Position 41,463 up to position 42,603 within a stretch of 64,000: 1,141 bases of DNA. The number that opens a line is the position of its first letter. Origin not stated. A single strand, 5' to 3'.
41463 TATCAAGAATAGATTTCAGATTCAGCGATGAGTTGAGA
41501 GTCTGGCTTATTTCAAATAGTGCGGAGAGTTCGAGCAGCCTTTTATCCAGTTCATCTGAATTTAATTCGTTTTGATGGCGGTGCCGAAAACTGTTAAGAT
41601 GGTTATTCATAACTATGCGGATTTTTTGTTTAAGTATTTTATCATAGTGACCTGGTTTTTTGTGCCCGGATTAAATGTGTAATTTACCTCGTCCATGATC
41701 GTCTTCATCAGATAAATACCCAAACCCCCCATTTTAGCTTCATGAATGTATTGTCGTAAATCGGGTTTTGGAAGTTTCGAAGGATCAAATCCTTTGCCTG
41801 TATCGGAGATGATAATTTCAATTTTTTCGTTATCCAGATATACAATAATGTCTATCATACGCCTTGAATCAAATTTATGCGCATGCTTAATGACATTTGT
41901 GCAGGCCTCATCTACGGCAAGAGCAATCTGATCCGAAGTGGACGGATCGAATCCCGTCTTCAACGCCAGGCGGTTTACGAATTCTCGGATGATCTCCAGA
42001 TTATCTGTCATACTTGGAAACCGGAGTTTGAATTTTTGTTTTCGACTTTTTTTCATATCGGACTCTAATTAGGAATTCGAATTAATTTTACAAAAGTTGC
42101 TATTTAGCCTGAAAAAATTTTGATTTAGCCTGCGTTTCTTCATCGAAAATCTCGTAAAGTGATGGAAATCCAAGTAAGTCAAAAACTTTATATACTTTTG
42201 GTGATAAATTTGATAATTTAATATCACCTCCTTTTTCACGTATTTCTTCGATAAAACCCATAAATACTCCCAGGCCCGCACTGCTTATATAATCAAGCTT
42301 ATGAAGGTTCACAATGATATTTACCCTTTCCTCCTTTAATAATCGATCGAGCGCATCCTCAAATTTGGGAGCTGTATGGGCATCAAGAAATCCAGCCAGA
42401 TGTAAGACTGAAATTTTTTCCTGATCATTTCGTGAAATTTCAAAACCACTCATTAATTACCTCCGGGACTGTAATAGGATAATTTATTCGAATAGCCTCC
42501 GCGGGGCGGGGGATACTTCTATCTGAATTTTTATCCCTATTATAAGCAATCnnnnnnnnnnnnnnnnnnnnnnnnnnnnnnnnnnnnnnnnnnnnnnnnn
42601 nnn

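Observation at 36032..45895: Partner-switching cluster with no sigma factor: three different GAF-PP2C input phosphatases converge on a single STAS/RsbW pair, with a REC-GAF-GGDEF gene at the end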

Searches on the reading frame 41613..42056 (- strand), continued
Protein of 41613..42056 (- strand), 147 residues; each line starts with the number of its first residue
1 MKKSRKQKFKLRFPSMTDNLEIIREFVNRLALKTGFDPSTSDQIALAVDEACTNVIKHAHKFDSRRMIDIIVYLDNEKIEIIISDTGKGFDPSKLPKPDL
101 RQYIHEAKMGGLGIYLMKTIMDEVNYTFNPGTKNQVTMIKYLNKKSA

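Call 28: search_protein_families(library=pfam, proteins=[L026:2550-4010:+, L026:4037-4609:+, L026:5000-7384:+, L026:12226-13392:+, L026:13389-14741:+, L026:14771-16765:+, L026:16762-19296:+, L026:19304-19972:+, L064:5392-6081:+, L064:13124-15754:+], max_evalue=0.01)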
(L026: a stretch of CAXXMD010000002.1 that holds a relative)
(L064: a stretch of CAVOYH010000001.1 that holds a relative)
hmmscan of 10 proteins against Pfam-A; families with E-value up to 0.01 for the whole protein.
L026:2550-4010:+ (486 aa): 3 families
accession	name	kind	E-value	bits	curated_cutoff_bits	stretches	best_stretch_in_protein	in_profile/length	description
PF01875.22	Memo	-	1.6e-56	191.9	27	1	30-293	2-268/269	Memo-like protein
PF01871.22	AMMECR1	-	4e-47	160.3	25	1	317-484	1-168/168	AMMECR1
PF02900.23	LigB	-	1.2e-05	25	26.3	1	111-232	73-211/269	Catalytic LigB subunit of aromatic ring-opening dioxygenase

L026:4037-4609:+ (190 aa): 1 family
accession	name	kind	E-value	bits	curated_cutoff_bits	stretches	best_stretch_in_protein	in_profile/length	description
PF01871.22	AMMECR1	-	5.5e-60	202.1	25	1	18-185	1-168/168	AMMECR1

L026:5000-7384:+ (794 aa): 1 family
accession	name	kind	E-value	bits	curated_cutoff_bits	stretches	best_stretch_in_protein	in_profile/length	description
PF07228.17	SpoIIE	-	1.3e-45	156.2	25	1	601-793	2-191/192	Stage II sporulation protein E (SpoIIE)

L026:12226-13392:+ (388 aa): 2 families
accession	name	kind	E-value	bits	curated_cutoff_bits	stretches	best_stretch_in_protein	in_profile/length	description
PF07228.17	SpoIIE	-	5.9e-39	134.4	25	1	195-387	2-191/192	Stage II sporulation protein E (SpoIIE)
PF00072.30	Response_reg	-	7.1e-29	100.7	30.2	1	11-120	1-110/111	Response regulator receiver domain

L026:13389-14741:+ (450 aa): 3 families
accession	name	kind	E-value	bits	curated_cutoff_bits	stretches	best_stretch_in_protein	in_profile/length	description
PF04055.27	Radical_SAM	-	1.5e-13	51.7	29.5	1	217-381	3-165/166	Radical SAM superfamily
PF02310.24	B12-binding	-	3.3e-09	37.1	32.1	1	111-167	50-107/121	B12 binding domain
PF14401.11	RLAN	-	0.0082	16.2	25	0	307-381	33-107/150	RimK-like ATPgrasp N-terminal domain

L026:14771-16765:+ (664 aa): 5 families
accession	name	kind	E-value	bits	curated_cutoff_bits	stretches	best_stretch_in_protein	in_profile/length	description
PF07228.17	SpoIIE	-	3e-43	148.4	25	1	465-660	2-191/192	Stage II sporulation protein E (SpoIIE)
PF00672.30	HAMP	-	7.2e-15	55.5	25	1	195-246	2-53/53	HAMP domain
PF13185.12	GAF_2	-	3.6e-07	30.9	28.6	1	262-402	3-136/136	GAF domain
PF01590.32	GAF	-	6.7e-06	27.1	22.4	1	263-401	2-133/133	GAF domain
PF13492.12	GAF_3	-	0.00039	21.3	27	1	274-403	13-129/129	GAF domain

L026:16762-19296:+ (844 aa): 20 families
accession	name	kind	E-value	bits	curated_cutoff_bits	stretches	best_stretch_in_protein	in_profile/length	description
PF14559.12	TPR_19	-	9.7e-24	83.9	25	3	393-447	1-55/68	Tetratricopeptide repeat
PF13431.12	TPR_17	-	1.8e-20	71.9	24.4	1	302-336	1-34/34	Tetratricopeptide repeat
PF13414.12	TPR_11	-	2.7e-18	65.8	26.8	2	326-363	5-42/42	TPR repeat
PF13428.12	TPR_14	-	6e-18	64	23.5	0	455-495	2-42/44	Tetratricopeptide repeat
PF13181.12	TPR_8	-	1e-15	56.9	25.7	0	389-415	7-33/34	Tetratricopeptide repeat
PF13432.12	TPR_16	-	3e-15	56.8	32.7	1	326-383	8-65/65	Tetratricopeptide repeat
PF00515.34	TPR_1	-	1.8e-14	53.3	27.8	1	390-416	8-34/34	Tetratricopeptide repeat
PF07719.23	TPR_2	-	2e-14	52.8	27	0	389-415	7-33/34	Tetratricopeptide repeat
PF13424.12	TPR_12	-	1.1e-09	38.8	30.1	2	351-414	5-76/77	Tetratricopeptide repeat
PF13176.12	TPR_7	-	8.3e-08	32.2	27.9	0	390-415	6-31/36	Tetratricopeptide repeat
PF23914.1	TPR_CcmH_CycH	-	2.4e-07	31.2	42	0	389-486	56-153/158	Cytochrome c-type biogenesis protein H TPR domain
PF25058.1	ARM_TT21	-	3.8e-07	30.6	27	1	209-324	25-138/155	Tetratricopeptide repeat protein 21 ARM repeat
PF24575.1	TPR_Slam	-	4.1e-07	30.8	35.2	0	289-323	56-90/104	Surface lipoprotein assembly modifier, N-terminal TPR repeats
PF13174.12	TPR_6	-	7.9e-07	29.8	26.3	0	294-312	14-32/33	Tetratricopeptide repeat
PF12895.13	ANAPC3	-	4.3e-05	24.1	27.2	0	298-374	7-81/82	Anaphase-promoting complex, cyclosome, subunit 3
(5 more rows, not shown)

L026:19304-19972:+ (222 aa): 9 families
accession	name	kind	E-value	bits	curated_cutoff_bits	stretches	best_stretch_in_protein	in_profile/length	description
PF01712.25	dNK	-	4.3e-53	180.5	27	1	18-214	2-201/203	Deoxynucleoside kinase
PF13238.12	AAA_18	-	9.4e-08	33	29.4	1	18-159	2-117/128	AAA domain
PF02223.23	Thymidylate_kin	-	9.2e-06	25.9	27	1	122-193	105-175/185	Thymidylate kinase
PF07693.20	KAP_NTPase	-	7.8e-05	22.5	20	1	11-216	17-80/293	KAP family P-loop domain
PF13207.12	AAA_17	-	0.0014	19.4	27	0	24-41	5-22/136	AAA domain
PF00485.24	PRK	-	0.0014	18.9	22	0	17-60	2-48/196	Phosphoribulokinase / Uridine kinase family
PF03266.21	NTPase_1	-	0.0034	17.7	23.9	1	18-39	3-24/168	NTPase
PF01202.28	SKI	-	0.0053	17.3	22.1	0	24-41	2-19/159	Shikimate kinase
PF13401.12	AAA_22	-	0.0076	17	27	0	16-62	7-33/130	AAA domain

L064:5392-6081:+ (229 aa): 11 families
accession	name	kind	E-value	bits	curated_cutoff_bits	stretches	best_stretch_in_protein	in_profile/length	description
PF13428.12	TPR_14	-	7.1e-09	35.9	23.5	0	111-140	3-35/44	Tetratricopeptide repeat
PF13174.12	TPR_6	-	4.8e-08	33.6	26.3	1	187-213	6-32/33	Tetratricopeptide repeat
PF07719.23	TPR_2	-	9.9e-08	32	27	1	112-133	4-25/34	Tetratricopeptide repeat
PF09976.15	TPR_21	-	1.3e-07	32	25.5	1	27-134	2-101/193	Tetratricopeptide repeat-like domain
PF13424.12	TPR_12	-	4.5e-06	27.2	30.1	0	148-206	6-70/77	Tetratricopeptide repeat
PF14559.12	TPR_19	-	7.4e-05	23.4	25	0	157-214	4-58/68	Tetratricopeptide repeat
PF13432.12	TPR_16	-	0.0001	23.1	32.7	0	110-132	32-53/65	Tetratricopeptide repeat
PF12895.13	ANAPC3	-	0.0001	22.9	27.2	1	111-166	25-78/82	Anaphase-promoting complex, cyclosome, subunit 3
PF00515.34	TPR_1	-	0.00028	21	27.8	0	111-129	3-21/34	Tetratricopeptide repeat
PF13181.12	TPR_8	-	0.00069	20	25.7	0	115-135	7-27/34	Tetratricopeptide repeat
PF13374.12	TPR_10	-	0.0028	18.1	27.5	0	115-134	8-27/42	Tetratricopeptide repeat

L064:13124-15754:+ (876 aa): 5 families
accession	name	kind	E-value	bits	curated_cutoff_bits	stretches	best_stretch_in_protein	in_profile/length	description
PF13603.12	tRNA-synt_1_2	-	6.7e-61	205.5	25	1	287-469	1-184/185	Leucyl-tRNA synthetase, editing domain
PF00133.28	tRNA-synt_1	-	1.7e-40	139.5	22.7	2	483-673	228-401/414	tRNA synthetases class I (I, L, M and V)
PF08264.19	Anticodon_1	-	9.1e-20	71.5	25.1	1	727-836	6-142/148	Anticodon-binding domain of tRNA ligase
PF09334.17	tRNA-synt_1g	-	1e-19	71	20.1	2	56-158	7-106/391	tRNA synthetases class I (M)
PF01406.26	tRNA-synt_1e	-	0.0024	17.7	27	0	635-673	242-279/301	tRNA synthetases class I (C) catalytic domain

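Call 34: search_solved_structures(query=window:41613-42056:-, max_evalue=0.001)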
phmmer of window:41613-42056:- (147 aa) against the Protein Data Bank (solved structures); distinct sequences matched with E-value up to 0.001: 6.
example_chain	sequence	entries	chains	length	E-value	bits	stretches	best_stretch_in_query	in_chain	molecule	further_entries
6m36_A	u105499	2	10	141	2.6e-18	69.5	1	10-143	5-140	Serine-protein kinase RsbW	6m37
1til_A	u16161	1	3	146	2.4e-07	34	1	8-139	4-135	Anti-sigma F factor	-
1l0o_A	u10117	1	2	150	2.9e-07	33.7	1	8-132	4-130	Anti-sigma F factor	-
1tid_A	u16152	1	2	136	4.3e-07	33.2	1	8-126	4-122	Anti-sigma F factor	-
1th8_A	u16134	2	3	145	4.5e-07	33.1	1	8-127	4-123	Anti-sigma F factor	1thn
9qih_A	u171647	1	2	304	1e-05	28.7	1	66-142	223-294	SenB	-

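Call 40: search_protein_families(library=pfam, proteins=[L083:1872-3878:+, L024:5681-7711:-, L020:5811-7082:+, L020:1914-3296:+, L020:3293-5713:+, L017:7889-9214:+, L009:12338-13225:+, L009:14472-16829:+, L051:13734-14285:+, L051:14275-14928:+], max_evalue=0.01)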
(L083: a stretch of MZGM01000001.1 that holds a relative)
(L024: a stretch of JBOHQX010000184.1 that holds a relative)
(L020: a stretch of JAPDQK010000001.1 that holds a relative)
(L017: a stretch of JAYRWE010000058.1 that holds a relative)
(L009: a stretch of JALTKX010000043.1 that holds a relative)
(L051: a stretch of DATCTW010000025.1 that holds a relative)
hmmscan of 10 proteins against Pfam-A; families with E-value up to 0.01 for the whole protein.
L083:1872-3878:+ (668 aa): 4 families
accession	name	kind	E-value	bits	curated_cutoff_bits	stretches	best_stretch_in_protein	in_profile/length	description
PF13426.13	PAS_9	-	7.1e-09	36.3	27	1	148-246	2-98/103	PAS domain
PF00989.32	PAS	-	2.1e-08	34.6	22.6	1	148-247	12-111/113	PAS fold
PF00072.30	Response_reg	-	4.3e-08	33.8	30.2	1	15-109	7-99/111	Response regulator receiver domain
PF08447.18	PAS_3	-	0.0023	18.6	25.6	1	159-234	1-77/89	PAS fold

L024:5681-7711:- (676 aa): 9 families
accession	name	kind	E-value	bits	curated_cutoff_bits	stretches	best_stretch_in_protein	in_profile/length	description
PF00580.27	UvrD-helicase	-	2.3e-89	300.1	23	1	7-269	1-271/271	UvrD/REP helicase N-terminal domain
PF13361.12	UvrD_C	-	2.9e-68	231.3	25.6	1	274-612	1-348/350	UvrD-like helicase C-terminal domain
PF13245.12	AAA_19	-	6.5e-25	88.3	25.1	1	11-252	1-132/134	AAA domain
PF13538.12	UvrD_C_2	-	1.2e-09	38.3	27.4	1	554-609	4-51/52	UvrD-like helicase C-terminal domain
PF01443.25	Viral_helicase1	-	6.5e-07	29.8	21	0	551-608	178-225/228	Viral superfamily 1 RNA helicase core domain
PF13604.12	AAA_30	-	5.6e-05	23.4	27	1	6-73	1-68/191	AAA domain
PF13086.12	AAA_11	-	0.00022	21.5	27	1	6-98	1-93/257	AAA domain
PF04851.21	ResIII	-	0.0039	17.6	22.5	0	13-81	10-83/164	Type III restriction enzyme, res subunit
PF00270.35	DEAD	-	0.0057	16.8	26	0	10-86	3-79/167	DEAD/DEAH box helicase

L020:5811-7082:+ (423 aa): 4 families
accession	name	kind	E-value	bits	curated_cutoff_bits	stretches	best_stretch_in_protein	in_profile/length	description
PF00266.25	Aminotran_5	-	1.3e-77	261.7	21.5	2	30-289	2-275/371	Aminotransferase class-V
PF00155.27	Aminotran_1_2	-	1.1e-08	35.1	19.7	1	71-205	43-189/361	Aminotransferase class I and II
PF01041.23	DegT_DnrJ_EryC1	-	8.9e-08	32.2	19.8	1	98-204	49-148/360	DegT/DnrJ/EryC1/StrS aminotransferase family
PF01053.26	Cys_Met_Meta_PP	-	2.2e-07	30.2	27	1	55-236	37-207/381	Cys/Met metabolism PLP-dependent enzyme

L020:1914-3296:+ (460 aa): 5 families
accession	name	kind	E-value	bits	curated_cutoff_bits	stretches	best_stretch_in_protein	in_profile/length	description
PF01436.27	NHL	-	2.4e-15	56.1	20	1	241-261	2-21/28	NHL repeat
PF24684.1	Vgb_lyase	-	2.2e-07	30.4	50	1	164-385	17-243/290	Virginiamycin B lyase family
PF08450.18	SGL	-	1.2e-06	28.8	26.3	0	246-298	189-242/246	SMP-30/Gluconolactonase/LRE-like region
PF25021.1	TEN_NHL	-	1.2e-06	28.3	27.1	0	313-358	131-175/357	Teneurin NHL domain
PF13449.12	Phytase-like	-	0.00091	19.6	27.6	0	412-444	70-101/284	Esterase-like activity of phytase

L020:3293-5713:+ (806 aa): 1 family
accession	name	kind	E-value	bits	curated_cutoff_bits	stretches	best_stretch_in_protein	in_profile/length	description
PF07228.17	SpoIIE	-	4.6e-47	160.9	25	1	612-805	3-191/192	Stage II sporulation protein E (SpoIIE)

L017:7889-9214:+ (441 aa): 4 families
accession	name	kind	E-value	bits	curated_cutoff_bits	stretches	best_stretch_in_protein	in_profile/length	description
PF08450.18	SGL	-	2.1e-06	28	26.3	0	364-417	106-162/246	SMP-30/Gluconolactonase/LRE-like region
PF13449.12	Phytase-like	-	1.3e-05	25.7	27.6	0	147-260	15-109/284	Esterase-like activity of phytase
PF24684.1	Vgb_lyase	-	2e-05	24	50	1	141-335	17-214/290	Virginiamycin B lyase family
PF01436.27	NHL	-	3.1e-05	24.2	20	0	217-240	1-22/28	NHL repeat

L009:12338-13225:+ (295 aa): 30 families (the best 25 are shown)
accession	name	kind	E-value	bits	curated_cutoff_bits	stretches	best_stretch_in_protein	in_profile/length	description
PF07719.23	TPR_2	-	6.3e-38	126.2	27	6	69-100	2-33/34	Tetratricopeptide repeat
PF00515.34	TPR_1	-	5e-37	124.7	27.8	6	70-99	3-32/34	Tetratricopeptide repeat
PF13181.12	TPR_8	-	2.9e-31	105.3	25.7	3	136-169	1-34/34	Tetratricopeptide repeat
PF13432.12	TPR_16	-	6.7e-31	106.8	32.7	4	107-168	2-63/65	Tetratricopeptide repeat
PF13424.12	TPR_12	-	2.3e-25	89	30.1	3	104-165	12-74/77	Tetratricopeptide repeat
PF14559.12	TPR_19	-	4.2e-25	88.3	25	4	114-176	3-65/68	Tetratricopeptide repeat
PF13414.12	TPR_11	-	3.7e-22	78.2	26.8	3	41-80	1-40/42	TPR repeat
PF13431.12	TPR_17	-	5.3e-20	70.4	24.4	3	57-89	2-34/34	Tetratricopeptide repeat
PF13428.12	TPR_14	-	1.6e-19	68.9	23.5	2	138-177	3-42/44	Tetratricopeptide repeat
PF13176.12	TPR_7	-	3.4e-19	67.7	27.9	0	250-271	5-28/36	Tetratricopeptide repeat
PF25063.1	ARM_TT21_C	-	2.3e-14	54.2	35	2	143-226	102-183/209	Tetratricopeptide repeat protein 21 C-terminal ARM domain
PF13174.12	TPR_6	-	1.1e-12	48.1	26.3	1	70-96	2-28/33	Tetratricopeptide repeat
PF23914.1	TPR_CcmH_CycH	-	1.6e-12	48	42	2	105-204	53-155/158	Cytochrome c-type biogenesis protein H TPR domain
PF12895.13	ANAPC3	-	1.7e-12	47.9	27.2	2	47-125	2-79/82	Anaphase-promoting complex, cyclosome, subunit 3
PF13374.12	TPR_10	-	2.2e-11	43.8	27.5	0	212-239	7-34/42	Tetratricopeptide repeat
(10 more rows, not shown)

L009:14472-16829:+ (785 aa): 3 families
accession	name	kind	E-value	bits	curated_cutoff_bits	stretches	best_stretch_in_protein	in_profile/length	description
PF00488.27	MutS_V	-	1.3e-26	94.2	30.2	1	331-511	1-183/188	MutS domain V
PF01713.27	Smr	-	4.3e-20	72.1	25.7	1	707-781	1-77/77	Smr domain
PF20297.4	MSSS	-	0.00019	21.5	26.8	1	637-678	1-42/42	MutS2 and Smr-associated SH3 domain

L051:13734-14285:+ (183 aa): 3 families
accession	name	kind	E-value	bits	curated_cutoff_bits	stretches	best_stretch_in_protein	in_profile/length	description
PF04542.20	Sigma70_r2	-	7.7e-16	58.1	24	1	25-91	1-69/71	Sigma-70 region 2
PF08281.18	Sigma70_r4_2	-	9.3e-14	51.3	25.7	1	123-175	2-54/54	Sigma-70, region 4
PF04545.22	Sigma70_r4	-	9e-08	32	24.1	1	128-175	1-48/50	Sigma-70, region 4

L051:14275-14928:+ (217 aa): 1 family
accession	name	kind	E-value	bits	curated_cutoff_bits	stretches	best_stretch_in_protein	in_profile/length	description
PF13490.11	zf-HC2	-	2.7e-05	24.6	22.2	1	11-36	9-34/35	Putative zinc-finger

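Call 48: search_protein_families(library=ncbifam, proteins=[window:41613-42056:-], max_evalue=0.01)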
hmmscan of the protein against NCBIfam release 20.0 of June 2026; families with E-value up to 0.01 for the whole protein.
window:41613-42056:- (147 aa): 10 families
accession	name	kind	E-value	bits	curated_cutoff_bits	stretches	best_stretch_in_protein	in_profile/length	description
NF003144.0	PRK04069.1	equivalog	6e-28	97.3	145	1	3-145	2-146/161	anti-sigma B factor RsbW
TIGR01924.1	rsbW_low_gc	equivalog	4e-24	84.8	155.05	1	3-145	2-146/159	anti-sigma B factor RsbW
TIGR01925.2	spIIAB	equivalog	5.9e-17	61.8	135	1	8-142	2-136/137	anti-sigma F factor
NF041045.1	RsbA_anti_sig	subfamily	6.7e-07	28.8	210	1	16-61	187-232/303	anti-sigma factor RsbA family regulatory protein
NF033792.0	ActS_PrrB_HisK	equivalog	6.4e-05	22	350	1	51-123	315-394/423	ActS/PrrB/RegB family redox-sensitive histidine kinase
NF052443.1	SensHisKinMctS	equivalog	0.00063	18.2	700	1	35-141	351-444/457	two-component system sensor histidine kinase MctS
NF007007.0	PRK09470.1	equivalog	0.0013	17.7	486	1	48-94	356-401/463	envelope stress sensor histidine kinase CpxA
NF008649.0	PRK11644.1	equivalog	0.0025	16.6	408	1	48-95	417-460/499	signal transduction histidine-protein kinase/phosphatase UhpB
NF008298.1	PRK11086.1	subfamily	0.0032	15.9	520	1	60-131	439-510/529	DcuS/MalK family sensor histidine kinase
TIGR02966.1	phoR_proteo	equivalog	0.0044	16.1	334.2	1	48-99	230-282/333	phosphate regulon sensor histidine kinase PhoR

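Call 77: search_solved_structures(query=A1, max_evalue=0.01, show_alignments=1)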
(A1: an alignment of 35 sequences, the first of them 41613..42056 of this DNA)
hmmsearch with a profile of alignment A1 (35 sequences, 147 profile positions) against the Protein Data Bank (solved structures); distinct sequences matched with E-value up to 0.01: 10.
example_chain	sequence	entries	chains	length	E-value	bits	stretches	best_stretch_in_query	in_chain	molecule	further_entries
6m36_A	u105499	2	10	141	3.6e-25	91.4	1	10-143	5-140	Serine-protein kinase RsbW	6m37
1til_A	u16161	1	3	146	4.5e-12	48.9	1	7-146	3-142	Anti-sigma F factor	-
1l0o_A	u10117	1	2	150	6.1e-12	48.5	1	7-145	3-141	Anti-sigma F factor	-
1th8_A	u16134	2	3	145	3.1e-11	46.2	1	7-140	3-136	Anti-sigma F factor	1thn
1tid_A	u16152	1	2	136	4.9e-11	45.6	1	7-136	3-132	Anti-sigma F factor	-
9qih_A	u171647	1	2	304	1.4e-06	31.1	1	66-144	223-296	SenB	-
8ih8_C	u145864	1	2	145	0.00018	24.3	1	8-60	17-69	Anti-sigma-F factor RsbW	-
8jzt_B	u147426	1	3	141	0.00018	24.3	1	8-61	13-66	Anti-sigma-F factor RsbW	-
4r39_A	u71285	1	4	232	0.0036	20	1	36-91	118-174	Blue-light-activated histidine kinase 2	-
4r3a_A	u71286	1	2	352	0.0082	18.9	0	36-91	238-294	Blue-light-activated histidine kinase 2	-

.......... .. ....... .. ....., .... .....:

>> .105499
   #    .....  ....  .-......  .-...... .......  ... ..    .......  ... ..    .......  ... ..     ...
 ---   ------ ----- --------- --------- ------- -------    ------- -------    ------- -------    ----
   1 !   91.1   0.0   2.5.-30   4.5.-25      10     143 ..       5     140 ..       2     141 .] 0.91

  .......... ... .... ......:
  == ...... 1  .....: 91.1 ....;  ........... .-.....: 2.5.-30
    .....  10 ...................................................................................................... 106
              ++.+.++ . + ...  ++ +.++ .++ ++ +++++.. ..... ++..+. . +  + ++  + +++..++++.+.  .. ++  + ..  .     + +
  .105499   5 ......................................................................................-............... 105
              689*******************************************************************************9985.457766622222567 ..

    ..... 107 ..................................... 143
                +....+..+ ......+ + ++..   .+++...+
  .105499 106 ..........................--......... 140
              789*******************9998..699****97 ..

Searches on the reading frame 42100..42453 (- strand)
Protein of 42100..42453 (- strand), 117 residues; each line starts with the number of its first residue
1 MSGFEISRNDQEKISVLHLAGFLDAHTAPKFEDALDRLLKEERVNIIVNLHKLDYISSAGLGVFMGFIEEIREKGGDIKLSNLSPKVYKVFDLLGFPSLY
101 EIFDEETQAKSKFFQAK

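Call 3: search_protein_families(library=pfam, proteins=[window:42100-42453:-], max_evalue=0.01)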
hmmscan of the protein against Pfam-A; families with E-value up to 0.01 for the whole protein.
window:42100-42453:- (117 aa): 2 families
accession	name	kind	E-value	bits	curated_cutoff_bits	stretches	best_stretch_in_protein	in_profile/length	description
PF01740.26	STAS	-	1e-20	73.9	22.6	1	10-109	6-106/106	STAS domain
PF13466.11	STAS_2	-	4.3e-11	43.3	29.2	1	17-96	1-79/80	STAS domain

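Call 48: search_protein_families(library=ncbifam, proteins=[window:42100-42453:-], max_evalue=0.01)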
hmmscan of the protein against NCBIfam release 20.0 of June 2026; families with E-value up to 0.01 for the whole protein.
window:42100-42453:- (117 aa): 4 families
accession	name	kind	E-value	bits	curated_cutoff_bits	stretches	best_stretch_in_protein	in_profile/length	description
TIGR00377.1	ant_ant_sig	superfamily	3e-23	81.8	53.45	1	4-105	3-105/108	anti-sigma factor antagonist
TIGR02886.1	spore_II_AA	equivalog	2.4e-17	62.9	114.75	1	11-109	6-105/106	anti-sigma F factor antagonist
NF033618.0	mlaB_1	equivalog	1.3e-05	25.5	90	1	13-96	8-88/94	lipid asymmetry maintenance protein MlaB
NF047705.1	slr1659_superfam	superfamily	4.9e-05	23.6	100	1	15-75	17-80/111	slr1659 superfamily regulator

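Call 78: search_solved_structures(query=window:42100-42453:-, max_evalue=0.001)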
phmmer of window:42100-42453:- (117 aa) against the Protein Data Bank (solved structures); distinct sequences matched with E-value up to 0.001: 9.
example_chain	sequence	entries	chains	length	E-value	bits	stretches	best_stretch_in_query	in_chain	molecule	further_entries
1auz_A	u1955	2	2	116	9.5e-14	55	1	6-109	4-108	SPOIIAA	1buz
6m36_B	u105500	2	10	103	3.1e-13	53.3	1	13-102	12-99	Anti-sigma-B factor antagonist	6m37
1th8_B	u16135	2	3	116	2.4e-12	50.5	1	11-104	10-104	Anti-sigma F factor antagonist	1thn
1tid_B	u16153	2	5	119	6.6e-12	49.1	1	11-104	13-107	Anti-sigma F factor antagonist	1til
1h4y_A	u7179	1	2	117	5.6e-07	33.2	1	11-106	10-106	ANTI-SIGMA F FACTOR ANTAGONIST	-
1h4x_A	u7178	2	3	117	1.5e-06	31.8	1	11-106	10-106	ANTI-SIGMA F FACTOR ANTAGONIST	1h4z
1sbo_A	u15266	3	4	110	1.6e-06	31.7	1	8-105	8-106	Putative anti-sigma factor antagonist TM1442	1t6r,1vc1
4hyl_A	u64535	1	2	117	4.9e-05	26.9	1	11-100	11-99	Stage II sporulation protein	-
4qtp_A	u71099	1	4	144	0.00022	24.9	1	9-97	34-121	Anti-sigma factor antagonist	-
